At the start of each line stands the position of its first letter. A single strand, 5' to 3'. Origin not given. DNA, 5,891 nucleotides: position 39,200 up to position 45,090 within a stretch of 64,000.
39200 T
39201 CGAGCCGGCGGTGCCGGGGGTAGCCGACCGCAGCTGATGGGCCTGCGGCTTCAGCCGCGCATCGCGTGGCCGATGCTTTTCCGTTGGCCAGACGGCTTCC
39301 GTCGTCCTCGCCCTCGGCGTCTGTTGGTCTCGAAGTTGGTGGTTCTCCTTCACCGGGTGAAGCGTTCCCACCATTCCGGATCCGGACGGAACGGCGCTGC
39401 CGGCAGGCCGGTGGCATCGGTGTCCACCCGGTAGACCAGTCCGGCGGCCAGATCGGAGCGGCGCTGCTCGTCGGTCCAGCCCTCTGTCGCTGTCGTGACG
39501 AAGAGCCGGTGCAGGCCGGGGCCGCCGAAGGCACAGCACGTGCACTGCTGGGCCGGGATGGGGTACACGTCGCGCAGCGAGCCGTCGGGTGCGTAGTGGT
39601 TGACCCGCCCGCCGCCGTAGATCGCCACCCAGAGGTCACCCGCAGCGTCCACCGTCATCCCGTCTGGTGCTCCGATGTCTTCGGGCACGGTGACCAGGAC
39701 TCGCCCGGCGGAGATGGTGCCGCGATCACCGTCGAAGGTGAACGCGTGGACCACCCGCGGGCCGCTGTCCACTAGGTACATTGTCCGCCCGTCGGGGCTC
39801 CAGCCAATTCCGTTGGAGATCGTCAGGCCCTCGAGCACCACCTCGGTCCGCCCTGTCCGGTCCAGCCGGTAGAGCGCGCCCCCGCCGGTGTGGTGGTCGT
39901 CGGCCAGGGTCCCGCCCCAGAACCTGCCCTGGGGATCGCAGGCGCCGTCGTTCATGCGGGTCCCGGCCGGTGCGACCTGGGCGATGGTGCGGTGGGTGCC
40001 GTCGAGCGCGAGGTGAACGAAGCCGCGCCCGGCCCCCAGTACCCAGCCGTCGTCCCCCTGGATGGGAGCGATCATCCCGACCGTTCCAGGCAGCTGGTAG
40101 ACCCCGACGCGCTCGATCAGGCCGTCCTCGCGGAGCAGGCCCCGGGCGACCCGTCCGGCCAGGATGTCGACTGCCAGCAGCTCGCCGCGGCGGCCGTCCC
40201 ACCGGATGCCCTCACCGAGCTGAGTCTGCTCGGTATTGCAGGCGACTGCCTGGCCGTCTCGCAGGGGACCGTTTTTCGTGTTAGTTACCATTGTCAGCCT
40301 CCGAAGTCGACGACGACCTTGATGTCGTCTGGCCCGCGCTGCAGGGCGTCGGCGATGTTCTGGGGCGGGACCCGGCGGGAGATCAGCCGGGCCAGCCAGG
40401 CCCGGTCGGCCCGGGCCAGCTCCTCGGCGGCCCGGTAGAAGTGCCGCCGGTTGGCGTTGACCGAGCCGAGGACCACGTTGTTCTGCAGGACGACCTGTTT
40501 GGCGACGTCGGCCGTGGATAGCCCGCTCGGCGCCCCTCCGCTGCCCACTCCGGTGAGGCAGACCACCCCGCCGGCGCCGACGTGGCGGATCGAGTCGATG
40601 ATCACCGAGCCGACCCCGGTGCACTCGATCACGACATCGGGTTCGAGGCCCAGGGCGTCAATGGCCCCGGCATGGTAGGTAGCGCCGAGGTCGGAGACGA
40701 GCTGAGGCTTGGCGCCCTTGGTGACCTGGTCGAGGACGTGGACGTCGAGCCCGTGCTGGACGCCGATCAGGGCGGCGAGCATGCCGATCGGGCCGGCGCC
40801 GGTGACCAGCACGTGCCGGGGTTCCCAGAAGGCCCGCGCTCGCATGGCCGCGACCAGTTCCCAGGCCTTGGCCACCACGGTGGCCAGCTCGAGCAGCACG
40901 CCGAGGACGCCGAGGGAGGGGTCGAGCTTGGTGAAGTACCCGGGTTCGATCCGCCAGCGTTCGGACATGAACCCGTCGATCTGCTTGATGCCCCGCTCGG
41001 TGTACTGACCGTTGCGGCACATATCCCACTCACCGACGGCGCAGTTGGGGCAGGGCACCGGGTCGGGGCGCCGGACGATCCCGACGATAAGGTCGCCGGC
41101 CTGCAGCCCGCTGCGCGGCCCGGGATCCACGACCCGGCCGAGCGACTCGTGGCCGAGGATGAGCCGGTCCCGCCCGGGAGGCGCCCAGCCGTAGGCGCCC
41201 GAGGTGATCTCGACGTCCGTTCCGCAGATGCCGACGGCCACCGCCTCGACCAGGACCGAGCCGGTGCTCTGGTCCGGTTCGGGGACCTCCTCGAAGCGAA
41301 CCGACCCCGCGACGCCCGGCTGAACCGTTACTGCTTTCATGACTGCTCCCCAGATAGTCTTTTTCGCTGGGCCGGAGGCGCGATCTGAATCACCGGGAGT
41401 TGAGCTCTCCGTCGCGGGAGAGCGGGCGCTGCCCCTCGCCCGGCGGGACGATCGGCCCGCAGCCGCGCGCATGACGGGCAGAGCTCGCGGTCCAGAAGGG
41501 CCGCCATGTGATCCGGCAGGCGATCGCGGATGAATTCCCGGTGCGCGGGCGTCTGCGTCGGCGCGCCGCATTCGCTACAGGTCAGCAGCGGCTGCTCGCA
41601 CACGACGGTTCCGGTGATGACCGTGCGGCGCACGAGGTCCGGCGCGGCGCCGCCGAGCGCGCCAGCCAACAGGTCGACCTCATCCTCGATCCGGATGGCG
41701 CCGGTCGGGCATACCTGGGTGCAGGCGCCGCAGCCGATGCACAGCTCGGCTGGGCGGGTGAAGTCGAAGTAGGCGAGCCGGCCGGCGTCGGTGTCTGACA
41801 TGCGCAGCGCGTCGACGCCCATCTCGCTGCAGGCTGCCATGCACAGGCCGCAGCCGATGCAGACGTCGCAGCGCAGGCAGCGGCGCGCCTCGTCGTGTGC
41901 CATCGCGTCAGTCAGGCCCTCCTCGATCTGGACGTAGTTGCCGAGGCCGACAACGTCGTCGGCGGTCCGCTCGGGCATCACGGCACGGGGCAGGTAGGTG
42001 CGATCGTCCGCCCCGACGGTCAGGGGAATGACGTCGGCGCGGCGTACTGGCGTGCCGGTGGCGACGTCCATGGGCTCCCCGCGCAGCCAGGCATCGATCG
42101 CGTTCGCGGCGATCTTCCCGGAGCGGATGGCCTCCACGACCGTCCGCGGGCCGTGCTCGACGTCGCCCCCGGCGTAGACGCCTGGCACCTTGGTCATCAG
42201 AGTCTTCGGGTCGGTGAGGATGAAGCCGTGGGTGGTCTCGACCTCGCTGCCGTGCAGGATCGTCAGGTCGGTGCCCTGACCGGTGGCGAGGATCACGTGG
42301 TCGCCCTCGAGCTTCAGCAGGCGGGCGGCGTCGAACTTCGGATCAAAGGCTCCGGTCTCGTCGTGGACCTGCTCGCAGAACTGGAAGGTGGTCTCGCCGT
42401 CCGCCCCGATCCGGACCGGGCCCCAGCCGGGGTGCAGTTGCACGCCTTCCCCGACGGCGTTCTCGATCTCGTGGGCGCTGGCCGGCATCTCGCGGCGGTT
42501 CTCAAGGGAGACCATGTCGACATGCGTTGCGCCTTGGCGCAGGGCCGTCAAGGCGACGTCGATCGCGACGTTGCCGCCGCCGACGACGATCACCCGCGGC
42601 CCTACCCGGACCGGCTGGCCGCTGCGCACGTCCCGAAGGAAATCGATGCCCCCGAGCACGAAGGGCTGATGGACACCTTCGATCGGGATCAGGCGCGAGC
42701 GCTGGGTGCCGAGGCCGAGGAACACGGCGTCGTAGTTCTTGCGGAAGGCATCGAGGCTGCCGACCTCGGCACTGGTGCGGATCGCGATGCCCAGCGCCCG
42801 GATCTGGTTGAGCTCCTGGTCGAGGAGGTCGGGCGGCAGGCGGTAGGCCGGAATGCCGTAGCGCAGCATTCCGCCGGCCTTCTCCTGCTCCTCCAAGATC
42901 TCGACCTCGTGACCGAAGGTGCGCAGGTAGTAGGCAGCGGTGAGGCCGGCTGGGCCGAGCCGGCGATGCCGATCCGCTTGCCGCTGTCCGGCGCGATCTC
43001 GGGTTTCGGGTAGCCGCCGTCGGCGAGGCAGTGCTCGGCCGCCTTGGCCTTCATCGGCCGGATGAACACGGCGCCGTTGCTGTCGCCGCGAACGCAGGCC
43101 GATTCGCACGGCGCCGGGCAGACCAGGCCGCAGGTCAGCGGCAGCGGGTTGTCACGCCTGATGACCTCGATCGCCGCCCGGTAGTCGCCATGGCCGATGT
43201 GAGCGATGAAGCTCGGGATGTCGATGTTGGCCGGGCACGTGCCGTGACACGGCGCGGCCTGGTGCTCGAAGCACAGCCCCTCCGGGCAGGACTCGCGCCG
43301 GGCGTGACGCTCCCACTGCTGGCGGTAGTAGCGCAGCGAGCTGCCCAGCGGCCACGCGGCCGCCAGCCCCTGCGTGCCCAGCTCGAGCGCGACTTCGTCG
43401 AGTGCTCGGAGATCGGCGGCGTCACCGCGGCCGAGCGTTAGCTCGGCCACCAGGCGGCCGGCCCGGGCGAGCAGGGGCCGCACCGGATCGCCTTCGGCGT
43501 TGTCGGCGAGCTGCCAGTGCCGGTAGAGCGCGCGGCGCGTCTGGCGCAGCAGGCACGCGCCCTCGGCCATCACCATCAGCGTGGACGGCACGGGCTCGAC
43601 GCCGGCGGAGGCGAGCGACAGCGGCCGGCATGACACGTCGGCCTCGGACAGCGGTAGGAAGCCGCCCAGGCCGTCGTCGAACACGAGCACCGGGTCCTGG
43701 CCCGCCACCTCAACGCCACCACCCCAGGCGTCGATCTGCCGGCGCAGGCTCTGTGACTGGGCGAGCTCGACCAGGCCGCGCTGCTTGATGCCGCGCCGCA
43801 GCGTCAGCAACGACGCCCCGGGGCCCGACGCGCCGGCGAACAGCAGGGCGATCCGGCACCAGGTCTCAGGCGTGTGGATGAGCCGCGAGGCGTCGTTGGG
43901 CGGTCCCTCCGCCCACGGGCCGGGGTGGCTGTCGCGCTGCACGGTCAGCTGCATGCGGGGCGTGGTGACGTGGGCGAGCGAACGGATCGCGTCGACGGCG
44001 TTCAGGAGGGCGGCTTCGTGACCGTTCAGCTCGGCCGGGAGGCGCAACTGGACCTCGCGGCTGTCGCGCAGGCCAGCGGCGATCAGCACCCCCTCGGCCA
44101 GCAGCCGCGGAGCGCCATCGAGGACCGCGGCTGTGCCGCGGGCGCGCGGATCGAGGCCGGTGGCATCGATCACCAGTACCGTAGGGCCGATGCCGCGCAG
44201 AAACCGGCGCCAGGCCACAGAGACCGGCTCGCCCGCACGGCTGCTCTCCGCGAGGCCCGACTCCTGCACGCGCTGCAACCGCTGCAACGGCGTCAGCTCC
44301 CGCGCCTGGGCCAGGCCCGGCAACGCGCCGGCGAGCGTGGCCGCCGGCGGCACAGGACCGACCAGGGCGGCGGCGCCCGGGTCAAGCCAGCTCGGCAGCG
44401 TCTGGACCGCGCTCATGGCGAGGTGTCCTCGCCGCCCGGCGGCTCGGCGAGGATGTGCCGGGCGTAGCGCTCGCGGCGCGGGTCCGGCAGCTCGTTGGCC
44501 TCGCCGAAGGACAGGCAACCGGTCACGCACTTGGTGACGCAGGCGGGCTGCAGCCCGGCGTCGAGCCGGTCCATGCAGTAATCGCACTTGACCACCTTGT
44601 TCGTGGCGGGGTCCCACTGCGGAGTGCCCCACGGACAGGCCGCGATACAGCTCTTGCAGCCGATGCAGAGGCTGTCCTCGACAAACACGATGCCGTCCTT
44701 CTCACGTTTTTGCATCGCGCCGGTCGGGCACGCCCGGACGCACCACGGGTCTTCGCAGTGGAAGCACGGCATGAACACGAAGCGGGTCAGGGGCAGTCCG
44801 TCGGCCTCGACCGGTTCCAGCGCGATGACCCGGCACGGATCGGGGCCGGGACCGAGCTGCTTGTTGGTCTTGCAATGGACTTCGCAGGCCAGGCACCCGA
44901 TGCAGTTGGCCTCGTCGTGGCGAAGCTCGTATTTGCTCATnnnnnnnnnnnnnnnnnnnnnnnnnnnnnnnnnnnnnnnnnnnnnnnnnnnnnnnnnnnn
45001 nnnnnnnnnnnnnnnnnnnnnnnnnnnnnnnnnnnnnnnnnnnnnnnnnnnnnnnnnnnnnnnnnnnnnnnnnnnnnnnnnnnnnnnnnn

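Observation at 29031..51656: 22.5-kb island bracketed by a 43-bp perfect direct repeat of the tRNA-Thr 3' end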

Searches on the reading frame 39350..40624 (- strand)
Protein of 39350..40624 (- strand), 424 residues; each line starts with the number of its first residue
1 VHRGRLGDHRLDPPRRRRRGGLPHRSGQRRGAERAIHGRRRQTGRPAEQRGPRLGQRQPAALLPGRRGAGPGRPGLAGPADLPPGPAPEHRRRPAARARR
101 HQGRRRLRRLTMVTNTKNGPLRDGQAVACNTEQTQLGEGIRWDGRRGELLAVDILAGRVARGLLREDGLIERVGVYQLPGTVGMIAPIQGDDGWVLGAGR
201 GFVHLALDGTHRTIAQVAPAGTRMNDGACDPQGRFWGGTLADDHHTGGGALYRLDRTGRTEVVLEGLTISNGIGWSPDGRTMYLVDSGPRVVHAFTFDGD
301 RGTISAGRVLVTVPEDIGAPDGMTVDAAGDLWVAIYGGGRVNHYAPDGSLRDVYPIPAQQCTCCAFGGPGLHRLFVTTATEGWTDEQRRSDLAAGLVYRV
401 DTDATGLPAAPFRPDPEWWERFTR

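Call 14: search_protein_families(library=pfam, proteins=[window:39350-40624:-], max_evalue=0.01)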
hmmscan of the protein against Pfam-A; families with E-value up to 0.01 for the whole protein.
window:39350-40624:- (424 aa): 2 families
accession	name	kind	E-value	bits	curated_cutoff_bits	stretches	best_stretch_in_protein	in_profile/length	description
PF08450.18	SGL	-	1.4e-73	247.9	26.3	1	136-380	1-246/246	SMP-30/Gluconolactonase/LRE-like region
PF24684.1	Vgb_lyase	-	0.0055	16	50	0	311-363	174-225/290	Virginiamycin B lyase family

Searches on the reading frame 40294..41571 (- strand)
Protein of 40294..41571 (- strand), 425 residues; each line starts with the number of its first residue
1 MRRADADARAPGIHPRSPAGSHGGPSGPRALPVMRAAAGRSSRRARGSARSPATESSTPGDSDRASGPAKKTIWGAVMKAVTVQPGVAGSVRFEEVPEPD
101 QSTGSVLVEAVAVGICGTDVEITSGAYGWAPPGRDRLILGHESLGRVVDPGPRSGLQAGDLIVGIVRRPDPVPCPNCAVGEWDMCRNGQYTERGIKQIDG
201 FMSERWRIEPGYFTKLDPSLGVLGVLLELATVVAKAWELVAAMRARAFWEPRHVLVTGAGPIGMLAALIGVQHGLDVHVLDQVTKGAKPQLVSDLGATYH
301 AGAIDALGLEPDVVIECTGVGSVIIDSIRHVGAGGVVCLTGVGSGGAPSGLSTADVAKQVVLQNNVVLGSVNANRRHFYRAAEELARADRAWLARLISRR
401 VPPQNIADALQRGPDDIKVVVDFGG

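Call 14: search_protein_families(library=pfam, proteins=[window:40294-41571:-], max_evalue=0.01)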
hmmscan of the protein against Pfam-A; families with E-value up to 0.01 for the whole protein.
window:40294-41571:- (425 aa): 5 families
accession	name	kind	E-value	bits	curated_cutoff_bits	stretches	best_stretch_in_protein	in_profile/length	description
PF16912.11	Glu_dehyd_C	-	3.3e-60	203.6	34.9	1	223-423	3-211/211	Glucose dehydrogenase C-terminus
PF08240.17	ADH_N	-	4.2e-14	53.1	23.5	1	104-212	3-98/104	Alcohol dehydrogenase GroES-like domain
PF00107.32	ADH_zinc_N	-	2.6e-07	31.1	31.8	1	261-386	1-128/129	Zinc-binding dehydrogenase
PF01494.25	FAD_binding_3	-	0.0064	16.2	22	0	253-285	3-35/349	FAD binding domain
PF07992.20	Pyr_redox_2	-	0.0084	16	26.1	0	244-298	135-188/291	Pyridine nucleotide-disulphide oxidoreductase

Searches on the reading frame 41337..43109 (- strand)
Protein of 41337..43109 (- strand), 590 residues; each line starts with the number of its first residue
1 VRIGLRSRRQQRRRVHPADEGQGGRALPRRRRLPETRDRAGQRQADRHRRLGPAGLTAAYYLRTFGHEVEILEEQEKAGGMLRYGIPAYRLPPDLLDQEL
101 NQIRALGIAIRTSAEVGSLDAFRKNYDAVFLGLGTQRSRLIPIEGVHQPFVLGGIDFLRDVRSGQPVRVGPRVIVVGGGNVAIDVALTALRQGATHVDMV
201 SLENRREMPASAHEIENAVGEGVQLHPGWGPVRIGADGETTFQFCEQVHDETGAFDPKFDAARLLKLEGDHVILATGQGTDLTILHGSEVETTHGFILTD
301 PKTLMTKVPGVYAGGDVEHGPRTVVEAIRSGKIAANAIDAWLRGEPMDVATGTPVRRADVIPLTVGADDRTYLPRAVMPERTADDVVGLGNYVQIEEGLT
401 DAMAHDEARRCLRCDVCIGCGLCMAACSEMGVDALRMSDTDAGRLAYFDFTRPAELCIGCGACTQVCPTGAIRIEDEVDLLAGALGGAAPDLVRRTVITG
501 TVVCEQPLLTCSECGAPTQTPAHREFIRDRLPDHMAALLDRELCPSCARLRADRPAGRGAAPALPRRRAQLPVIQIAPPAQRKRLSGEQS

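Call 14: search_protein_families(library=pfam, proteins=[window:41337-43109:-], max_evalue=0.01)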
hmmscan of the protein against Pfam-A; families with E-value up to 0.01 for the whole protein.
window:41337-43109:- (590 aa): 18 families
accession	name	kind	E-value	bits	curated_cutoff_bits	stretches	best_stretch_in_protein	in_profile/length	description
PF07992.20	Pyr_redox_2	-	1e-25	91.2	26.1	1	52-331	9-291/291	Pyridine nucleotide-disulphide oxidoreductase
PF12838.12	Fer4_7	-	8.3e-12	45.8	27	2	417-471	2-52/52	4Fe-4S dicluster domain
PF13738.12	Pyr_redox_3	-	5.6e-10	39.4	30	1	170-315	164-305/305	Pyridine nucleotide-disulphide oxidoreductase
PF14697.11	Fer4_21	-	1e-09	38.8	35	1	415-473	6-58/59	4Fe-4S dicluster domain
PF13187.11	Fer4_9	-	3.9e-09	36.8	27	1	417-472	2-52/52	4Fe-4S dicluster domain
PF00037.32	Fer4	-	1.1e-07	31.8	21.1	1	455-473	6-24/24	4Fe-4S binding domain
PF01593.30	Amino_oxidase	-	4.2e-07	30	19.8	1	54-80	2-28/443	Flavin containing amine oxidoreductase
PF13183.11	Fer4_8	-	9.6e-06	26.5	27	1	415-470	3-67/68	4Fe-4S dicluster domain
PF13484.11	Fer4_16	-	1.2e-05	26.4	30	1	457-477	2-23/66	4Fe-4S double cluster binding domain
PF13450.12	NAD_binding_8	-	7.1e-05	23.4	21.9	1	52-82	5-35/68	NAD(P)-binding Rossmann-like domain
PF12837.12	Fer4_6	-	9.6e-05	22.6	25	1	455-472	7-24/24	4Fe-4S binding domain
PF25160.1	LdpA_Fe-S-bd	-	0.0001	22.5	27.6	1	454-474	25-45/49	LdpA Fe-S cluster-binding domain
PF00070.33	Pyr_redox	-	0.00018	22.4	22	0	172-214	1-41/82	Pyridine nucleotide-disulphide oxidoreductase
PF12797.12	Fer4_2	-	0.00024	21.3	24.5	1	454-469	7-22/22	4Fe-4S binding domain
PF12800.12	Fer4_4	-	0.0019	18.8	24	1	455-470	2-17/17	4Fe-4S binding domain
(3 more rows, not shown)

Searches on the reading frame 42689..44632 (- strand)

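Call 14: search_protein_families(library=pfam, proteins=[window:42689-44632:-], max_evalue=0.01)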
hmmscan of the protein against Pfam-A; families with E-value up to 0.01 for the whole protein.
window:42689-44632:- (647 aa): 1 family
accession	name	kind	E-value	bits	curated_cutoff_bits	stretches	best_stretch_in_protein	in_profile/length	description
PF14691.11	Fer4_20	-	3.7e-18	65.8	25.8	1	454-535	24-108/113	Dihydroprymidine dehydrogenase domain II, 4Fe-4S cluster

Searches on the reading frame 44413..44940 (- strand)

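Call 14: search_protein_families(library=pfam, proteins=[window:44413-44940:-], max_evalue=0.01)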
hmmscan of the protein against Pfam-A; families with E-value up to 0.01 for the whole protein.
window:44413-44940:- (175 aa): 12 families
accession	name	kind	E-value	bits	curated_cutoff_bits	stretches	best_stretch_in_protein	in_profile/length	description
PF13247.11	Fer4_11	-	2.8e-26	92.1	26.2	1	55-147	6-99/100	4Fe-4S dicluster domain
PF12838.12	Fer4_7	-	5.2e-13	49.7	27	2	59-105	2-51/52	4Fe-4S dicluster domain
PF13237.11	Fer4_10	-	2.7e-09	37.3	25.5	2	58-103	8-53/53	4Fe-4S dicluster domain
PF00037.32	Fer4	-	3.1e-09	36.7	21.1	2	87-105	3-21/24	4Fe-4S binding domain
PF13187.11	Fer4_9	-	1.9e-08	34.6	27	1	59-104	2-49/52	4Fe-4S dicluster domain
PF12797.12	Fer4_2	-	6.3e-07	29.4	24.5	2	84-104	2-22/22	4Fe-4S binding domain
PF12837.12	Fer4_6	-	1.3e-05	25.3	25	2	85-103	2-20/24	4Fe-4S binding domain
PF14697.11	Fer4_21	-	8.2e-05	23.1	35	1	59-103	8-52/59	4Fe-4S dicluster domain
PF25160.1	LdpA_Fe-S-bd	-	0.00025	21.2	27.6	1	61-105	4-41/49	LdpA Fe-S cluster-binding domain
PF12798.12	Fer4_3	-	0.00034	21.7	27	0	92-105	1-14/15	4Fe-4S binding domain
PF12800.12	Fer4_4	-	0.00058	20.4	24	1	90-103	2-15/17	4Fe-4S binding domain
PF13484.11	Fer4_16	-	0.0094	17.1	30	0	59-79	2-20/66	4Fe-4S double cluster binding domain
